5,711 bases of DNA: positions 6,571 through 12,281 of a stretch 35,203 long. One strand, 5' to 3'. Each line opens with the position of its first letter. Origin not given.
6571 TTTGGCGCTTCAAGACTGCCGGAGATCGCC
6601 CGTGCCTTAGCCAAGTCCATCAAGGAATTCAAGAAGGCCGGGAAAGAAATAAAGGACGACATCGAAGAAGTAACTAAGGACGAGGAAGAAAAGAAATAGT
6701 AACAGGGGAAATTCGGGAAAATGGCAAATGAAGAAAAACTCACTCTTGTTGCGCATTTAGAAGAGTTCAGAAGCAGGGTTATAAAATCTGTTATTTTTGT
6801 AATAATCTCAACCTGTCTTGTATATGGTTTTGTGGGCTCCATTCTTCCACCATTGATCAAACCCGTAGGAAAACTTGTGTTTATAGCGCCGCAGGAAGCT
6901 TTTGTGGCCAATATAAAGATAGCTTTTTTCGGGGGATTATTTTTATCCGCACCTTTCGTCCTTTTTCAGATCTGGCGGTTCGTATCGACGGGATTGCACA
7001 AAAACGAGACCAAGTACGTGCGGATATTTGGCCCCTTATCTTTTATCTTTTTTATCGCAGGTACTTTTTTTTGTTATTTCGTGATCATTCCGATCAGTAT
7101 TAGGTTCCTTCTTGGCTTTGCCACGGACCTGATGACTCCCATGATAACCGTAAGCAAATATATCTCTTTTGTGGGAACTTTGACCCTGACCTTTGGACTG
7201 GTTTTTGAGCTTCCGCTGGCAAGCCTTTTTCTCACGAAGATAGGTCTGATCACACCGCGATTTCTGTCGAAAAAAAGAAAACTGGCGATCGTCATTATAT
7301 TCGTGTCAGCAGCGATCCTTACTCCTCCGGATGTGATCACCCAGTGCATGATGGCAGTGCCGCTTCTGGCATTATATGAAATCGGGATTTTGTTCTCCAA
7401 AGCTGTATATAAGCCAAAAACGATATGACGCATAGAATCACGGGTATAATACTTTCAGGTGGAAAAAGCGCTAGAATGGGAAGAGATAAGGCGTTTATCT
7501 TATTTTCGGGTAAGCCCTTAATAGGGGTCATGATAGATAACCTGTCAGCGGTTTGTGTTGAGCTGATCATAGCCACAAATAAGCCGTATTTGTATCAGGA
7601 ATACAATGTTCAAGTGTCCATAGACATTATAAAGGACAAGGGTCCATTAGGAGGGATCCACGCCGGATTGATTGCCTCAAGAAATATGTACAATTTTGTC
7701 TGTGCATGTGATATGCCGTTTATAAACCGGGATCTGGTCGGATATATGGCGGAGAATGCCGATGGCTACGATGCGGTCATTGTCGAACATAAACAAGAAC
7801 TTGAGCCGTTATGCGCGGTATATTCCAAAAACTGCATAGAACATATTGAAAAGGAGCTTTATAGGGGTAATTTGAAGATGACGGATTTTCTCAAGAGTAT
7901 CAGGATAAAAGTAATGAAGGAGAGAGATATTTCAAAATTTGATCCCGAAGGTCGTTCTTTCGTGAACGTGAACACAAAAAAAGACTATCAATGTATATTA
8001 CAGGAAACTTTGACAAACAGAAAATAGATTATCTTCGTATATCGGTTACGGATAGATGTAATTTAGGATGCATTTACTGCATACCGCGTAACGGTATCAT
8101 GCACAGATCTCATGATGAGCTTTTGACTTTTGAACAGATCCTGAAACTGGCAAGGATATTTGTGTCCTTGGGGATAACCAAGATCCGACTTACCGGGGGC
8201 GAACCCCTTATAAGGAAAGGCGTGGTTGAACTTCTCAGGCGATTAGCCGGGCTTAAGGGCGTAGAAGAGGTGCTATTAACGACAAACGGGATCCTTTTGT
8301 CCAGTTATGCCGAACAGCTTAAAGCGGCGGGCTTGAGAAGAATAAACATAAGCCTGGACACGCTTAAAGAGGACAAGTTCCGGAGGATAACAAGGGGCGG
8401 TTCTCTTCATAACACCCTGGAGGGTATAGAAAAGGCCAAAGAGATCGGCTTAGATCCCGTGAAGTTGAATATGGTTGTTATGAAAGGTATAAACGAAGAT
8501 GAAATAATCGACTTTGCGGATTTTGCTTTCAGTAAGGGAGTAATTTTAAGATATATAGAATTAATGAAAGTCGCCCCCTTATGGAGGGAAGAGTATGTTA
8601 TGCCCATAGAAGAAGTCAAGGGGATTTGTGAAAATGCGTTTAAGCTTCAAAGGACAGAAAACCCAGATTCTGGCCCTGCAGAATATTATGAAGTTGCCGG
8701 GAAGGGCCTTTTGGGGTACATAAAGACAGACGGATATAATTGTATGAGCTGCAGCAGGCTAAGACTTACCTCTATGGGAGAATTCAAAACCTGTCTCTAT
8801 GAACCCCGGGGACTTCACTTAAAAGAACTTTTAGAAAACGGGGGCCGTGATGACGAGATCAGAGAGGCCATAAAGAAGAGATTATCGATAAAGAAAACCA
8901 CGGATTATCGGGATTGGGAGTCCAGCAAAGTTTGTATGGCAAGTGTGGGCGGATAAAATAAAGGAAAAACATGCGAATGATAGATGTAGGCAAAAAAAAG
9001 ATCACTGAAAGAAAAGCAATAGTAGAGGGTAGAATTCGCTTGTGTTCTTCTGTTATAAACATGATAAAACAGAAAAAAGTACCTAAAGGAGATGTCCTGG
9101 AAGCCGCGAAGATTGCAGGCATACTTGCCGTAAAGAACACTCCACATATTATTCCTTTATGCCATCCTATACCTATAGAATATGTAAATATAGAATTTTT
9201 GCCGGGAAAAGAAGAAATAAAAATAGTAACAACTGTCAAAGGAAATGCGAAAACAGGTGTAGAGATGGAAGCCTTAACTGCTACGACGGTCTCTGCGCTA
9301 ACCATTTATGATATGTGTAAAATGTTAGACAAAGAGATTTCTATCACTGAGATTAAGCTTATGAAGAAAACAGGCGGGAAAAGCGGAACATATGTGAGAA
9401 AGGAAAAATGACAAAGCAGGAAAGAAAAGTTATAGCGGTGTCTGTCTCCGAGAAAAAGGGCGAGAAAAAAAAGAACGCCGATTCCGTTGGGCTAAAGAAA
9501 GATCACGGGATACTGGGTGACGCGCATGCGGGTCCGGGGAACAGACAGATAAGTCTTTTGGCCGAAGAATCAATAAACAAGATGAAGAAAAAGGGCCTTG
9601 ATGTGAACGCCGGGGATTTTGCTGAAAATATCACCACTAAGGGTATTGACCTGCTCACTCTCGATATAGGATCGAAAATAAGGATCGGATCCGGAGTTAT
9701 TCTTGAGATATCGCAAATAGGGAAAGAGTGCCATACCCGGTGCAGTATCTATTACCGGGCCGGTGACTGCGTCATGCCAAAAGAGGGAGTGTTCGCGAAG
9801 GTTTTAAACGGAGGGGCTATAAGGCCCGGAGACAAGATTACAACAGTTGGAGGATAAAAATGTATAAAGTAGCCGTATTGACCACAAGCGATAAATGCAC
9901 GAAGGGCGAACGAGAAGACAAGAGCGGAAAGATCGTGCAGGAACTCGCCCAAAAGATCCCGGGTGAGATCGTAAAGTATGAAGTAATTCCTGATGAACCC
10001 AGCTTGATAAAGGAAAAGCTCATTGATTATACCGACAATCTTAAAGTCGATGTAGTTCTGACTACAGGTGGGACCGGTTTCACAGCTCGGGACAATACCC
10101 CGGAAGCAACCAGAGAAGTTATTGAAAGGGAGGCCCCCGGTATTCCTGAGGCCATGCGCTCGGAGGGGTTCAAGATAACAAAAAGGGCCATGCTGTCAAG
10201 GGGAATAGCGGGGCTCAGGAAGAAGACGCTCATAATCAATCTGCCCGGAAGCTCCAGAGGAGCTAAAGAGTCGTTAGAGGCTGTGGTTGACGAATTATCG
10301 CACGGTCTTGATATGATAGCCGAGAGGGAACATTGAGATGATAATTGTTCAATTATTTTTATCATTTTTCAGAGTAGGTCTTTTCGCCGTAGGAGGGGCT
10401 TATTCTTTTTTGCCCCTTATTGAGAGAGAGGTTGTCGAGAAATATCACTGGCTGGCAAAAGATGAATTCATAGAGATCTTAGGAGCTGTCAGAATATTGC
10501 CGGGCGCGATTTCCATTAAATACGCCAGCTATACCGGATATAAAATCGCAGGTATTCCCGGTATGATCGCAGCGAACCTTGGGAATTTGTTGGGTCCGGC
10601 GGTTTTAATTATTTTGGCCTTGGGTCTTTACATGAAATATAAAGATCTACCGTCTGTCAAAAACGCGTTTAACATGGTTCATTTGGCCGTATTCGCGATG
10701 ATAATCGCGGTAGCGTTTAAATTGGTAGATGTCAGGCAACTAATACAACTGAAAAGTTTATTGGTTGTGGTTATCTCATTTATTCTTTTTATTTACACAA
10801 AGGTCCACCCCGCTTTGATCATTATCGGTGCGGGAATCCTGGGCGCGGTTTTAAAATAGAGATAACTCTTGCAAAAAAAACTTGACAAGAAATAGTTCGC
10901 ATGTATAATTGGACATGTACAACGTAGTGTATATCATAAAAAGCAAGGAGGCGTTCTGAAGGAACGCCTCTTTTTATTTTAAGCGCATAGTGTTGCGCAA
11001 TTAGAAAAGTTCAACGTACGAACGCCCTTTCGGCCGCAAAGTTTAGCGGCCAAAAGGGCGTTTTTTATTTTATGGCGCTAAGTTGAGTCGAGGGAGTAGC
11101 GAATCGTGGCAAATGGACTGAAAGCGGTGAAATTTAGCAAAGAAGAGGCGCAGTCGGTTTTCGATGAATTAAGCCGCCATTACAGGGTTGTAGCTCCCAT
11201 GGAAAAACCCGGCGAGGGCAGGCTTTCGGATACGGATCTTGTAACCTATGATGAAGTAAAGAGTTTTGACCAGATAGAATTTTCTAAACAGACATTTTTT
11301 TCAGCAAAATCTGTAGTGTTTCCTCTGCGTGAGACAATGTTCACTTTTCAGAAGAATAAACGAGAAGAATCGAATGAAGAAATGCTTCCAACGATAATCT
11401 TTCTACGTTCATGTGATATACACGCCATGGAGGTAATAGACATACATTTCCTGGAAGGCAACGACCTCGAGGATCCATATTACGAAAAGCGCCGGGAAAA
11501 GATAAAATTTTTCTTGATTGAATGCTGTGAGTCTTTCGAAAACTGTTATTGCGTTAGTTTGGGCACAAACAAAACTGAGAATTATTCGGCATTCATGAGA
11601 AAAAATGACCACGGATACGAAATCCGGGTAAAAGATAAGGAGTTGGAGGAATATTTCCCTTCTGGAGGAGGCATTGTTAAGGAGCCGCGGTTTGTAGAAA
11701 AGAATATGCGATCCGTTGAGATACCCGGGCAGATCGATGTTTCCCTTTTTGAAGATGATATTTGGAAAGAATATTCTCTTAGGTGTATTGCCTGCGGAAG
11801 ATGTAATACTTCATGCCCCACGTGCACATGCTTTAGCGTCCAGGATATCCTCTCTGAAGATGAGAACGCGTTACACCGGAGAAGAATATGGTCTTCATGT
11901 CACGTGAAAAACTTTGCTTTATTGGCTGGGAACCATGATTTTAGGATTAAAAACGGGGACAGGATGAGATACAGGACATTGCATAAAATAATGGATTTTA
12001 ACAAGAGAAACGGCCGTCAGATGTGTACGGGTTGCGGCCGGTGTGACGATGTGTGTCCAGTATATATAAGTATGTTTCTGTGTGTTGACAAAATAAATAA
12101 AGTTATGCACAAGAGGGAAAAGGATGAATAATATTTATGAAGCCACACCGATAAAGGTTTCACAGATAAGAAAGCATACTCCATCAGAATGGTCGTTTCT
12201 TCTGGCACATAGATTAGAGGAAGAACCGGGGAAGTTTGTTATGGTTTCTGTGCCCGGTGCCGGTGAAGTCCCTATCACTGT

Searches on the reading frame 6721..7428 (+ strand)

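Call 25: search_protein_families(library=pfam, proteins=[window:6721-7428:+])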
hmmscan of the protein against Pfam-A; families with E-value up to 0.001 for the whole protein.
window:6721-7428:+ (235 aa): 1 family
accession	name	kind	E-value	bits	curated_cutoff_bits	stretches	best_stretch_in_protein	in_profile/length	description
PF00902.23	TatC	-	2.2e-65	220.8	25.1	1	12-214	2-208/208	Sec-independent protein translocase protein (TatC)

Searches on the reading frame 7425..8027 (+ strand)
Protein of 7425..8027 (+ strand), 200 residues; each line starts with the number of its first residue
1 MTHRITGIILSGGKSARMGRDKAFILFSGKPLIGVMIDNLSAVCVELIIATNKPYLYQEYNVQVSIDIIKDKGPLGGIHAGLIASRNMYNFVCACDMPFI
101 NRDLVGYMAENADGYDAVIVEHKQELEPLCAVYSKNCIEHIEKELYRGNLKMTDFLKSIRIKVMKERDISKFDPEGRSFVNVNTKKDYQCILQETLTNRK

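Call 25: search_protein_families(library=pfam, proteins=[window:7425-8027:+])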
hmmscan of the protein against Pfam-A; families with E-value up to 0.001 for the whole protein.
window:7425-8027:+ (200 aa): 1 family
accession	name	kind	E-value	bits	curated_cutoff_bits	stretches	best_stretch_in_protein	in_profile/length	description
PF12804.13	NTP_transf_3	-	2.6e-36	125.6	27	1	7-156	1-154/160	MobA-like NTP transferase domain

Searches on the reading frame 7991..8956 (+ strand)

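Call 25: search_protein_families(library=pfam, proteins=[window:7991-8956:+])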
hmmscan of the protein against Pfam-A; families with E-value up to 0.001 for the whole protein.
window:7991-8956:+ (321 aa): 3 families
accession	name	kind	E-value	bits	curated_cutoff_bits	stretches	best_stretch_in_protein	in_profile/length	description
PF04055.27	Radical_SAM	-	1.3e-39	136.5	29.5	1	17-179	1-166/166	Radical SAM superfamily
PF06463.18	Mob_synth_C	-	2e-22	80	37.4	1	185-303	2-124/128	Molybdenum Cofactor Synthesis C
PF13353.11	Fer4_12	-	0.00012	22.9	22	1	22-124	14-115/137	4Fe-4S single cluster domain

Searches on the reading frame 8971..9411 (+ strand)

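Call 25: search_protein_families(library=pfam, proteins=[window:8971-9411:+])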
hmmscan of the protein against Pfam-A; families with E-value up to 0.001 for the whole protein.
window:8971-9411:+ (146 aa): 1 family
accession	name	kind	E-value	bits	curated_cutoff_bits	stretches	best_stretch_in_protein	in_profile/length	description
PF01967.27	MoaC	-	2.2e-52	177.1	27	1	3-136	1-136/136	MoaC family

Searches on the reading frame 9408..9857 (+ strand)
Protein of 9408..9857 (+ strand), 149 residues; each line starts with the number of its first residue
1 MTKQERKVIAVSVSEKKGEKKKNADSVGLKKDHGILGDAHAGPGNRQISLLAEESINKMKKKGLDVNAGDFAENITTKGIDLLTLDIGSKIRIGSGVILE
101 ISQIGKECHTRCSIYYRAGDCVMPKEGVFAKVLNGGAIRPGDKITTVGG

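Call 25: search_protein_families(library=pfam, proteins=[window:9408-9857:+])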
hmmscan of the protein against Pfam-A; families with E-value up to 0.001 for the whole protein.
window:9408-9857:+ (149 aa): 1 family
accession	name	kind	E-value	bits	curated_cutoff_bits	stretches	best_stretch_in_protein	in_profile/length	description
PF03473.23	MOSC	-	8.2e-10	39.2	22.7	1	40-145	4-120/120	MOSC domain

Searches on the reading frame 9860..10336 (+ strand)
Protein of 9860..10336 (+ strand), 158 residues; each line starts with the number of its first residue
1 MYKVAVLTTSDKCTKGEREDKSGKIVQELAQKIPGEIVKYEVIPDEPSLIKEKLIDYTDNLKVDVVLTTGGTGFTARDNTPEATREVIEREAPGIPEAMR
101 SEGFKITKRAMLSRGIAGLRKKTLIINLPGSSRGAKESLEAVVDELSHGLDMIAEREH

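Call 25: search_protein_families(library=pfam, proteins=[window:9860-10336:+])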
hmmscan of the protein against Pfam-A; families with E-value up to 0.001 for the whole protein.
window:9860-10336:+ (158 aa): 1 family
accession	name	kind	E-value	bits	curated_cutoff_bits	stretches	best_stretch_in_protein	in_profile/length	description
PF00994.29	MoCF_biosynth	-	6.4e-33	113.9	26.6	1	5-147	1-143/144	Probable molybdopterin binding domain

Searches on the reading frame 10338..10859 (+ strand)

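Call 25: search_protein_families(library=pfam, proteins=[window:10338-10859:+])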
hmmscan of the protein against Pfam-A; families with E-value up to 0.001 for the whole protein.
window:10338-10859:+ (173 aa): 1 family
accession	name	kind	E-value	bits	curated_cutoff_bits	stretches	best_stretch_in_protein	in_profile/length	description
PF02417.20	Chromate_transp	-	1.8e-41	142.3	28.6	1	5-169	2-165/166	Chromate transporter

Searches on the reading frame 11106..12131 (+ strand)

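Call 25: search_protein_families(library=pfam, proteins=[window:11106-12131:+])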
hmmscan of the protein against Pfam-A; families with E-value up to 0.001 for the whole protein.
window:11106-12131:+ (341 aa): 9 families
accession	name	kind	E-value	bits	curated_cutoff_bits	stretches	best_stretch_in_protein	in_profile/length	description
PF17179.9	Fer4_22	-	1.9e-30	106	27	1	226-321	1-95/95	4Fe-4S dicluster domain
PF13187.11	Fer4_9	-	6.3e-07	29.8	27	0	289-319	19-49/52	4Fe-4S dicluster domain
PF14697.11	Fer4_21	-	6.6e-07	29.8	35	1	304-323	38-59/59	4Fe-4S dicluster domain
PF12797.12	Fer4_2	-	1.4e-06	28.3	24.5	0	225-239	8-22/22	4Fe-4S binding domain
PF00037.32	Fer4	-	2.4e-06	27.6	21.1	0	306-319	7-20/24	4Fe-4S binding domain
PF13183.11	Fer4_8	-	5.4e-06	27.3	27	1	225-320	3-67/68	4Fe-4S dicluster domain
PF25160.1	LdpA_Fe-S-bd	-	1.8e-05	24.9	27.6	0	304-319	25-40/49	LdpA Fe-S cluster-binding domain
PF13237.11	Fer4_10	-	9.7e-05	22.7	25.5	0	304-319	6-21/53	4Fe-4S dicluster domain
PF13746.11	Fer4_18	-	0.00063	20.4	27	0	286-339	40-104/114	4Fe-4S dicluster domain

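Call 64: search_protein_families(library=ncbifam, proteins=[window:11106-12131:+], max_evalue=1e-10)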
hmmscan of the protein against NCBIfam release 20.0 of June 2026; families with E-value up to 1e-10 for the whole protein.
window:11106-12131:+ (341 aa): 3 families
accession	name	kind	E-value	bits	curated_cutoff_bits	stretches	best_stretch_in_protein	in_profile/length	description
TIGR02910.1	sulfite_red_A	equivalog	5.1e-119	397.4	323.15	1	7-336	2-332/334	anaerobic sulfite reductase subunit AsrA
NF040829.1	sulfhyd_ShyB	equivalog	8.4e-44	149.9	690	2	214-331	216-330/334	NAD(P)-dependent hydrogenase/sulfhydrogenase 2 subunit beta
NF040833.1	sulfhyd_HydB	equivalog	2.8e-39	135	750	1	6-328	2-333/367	NADPH-dependent hydrogenase/sulfhydrogenase 1 subunit beta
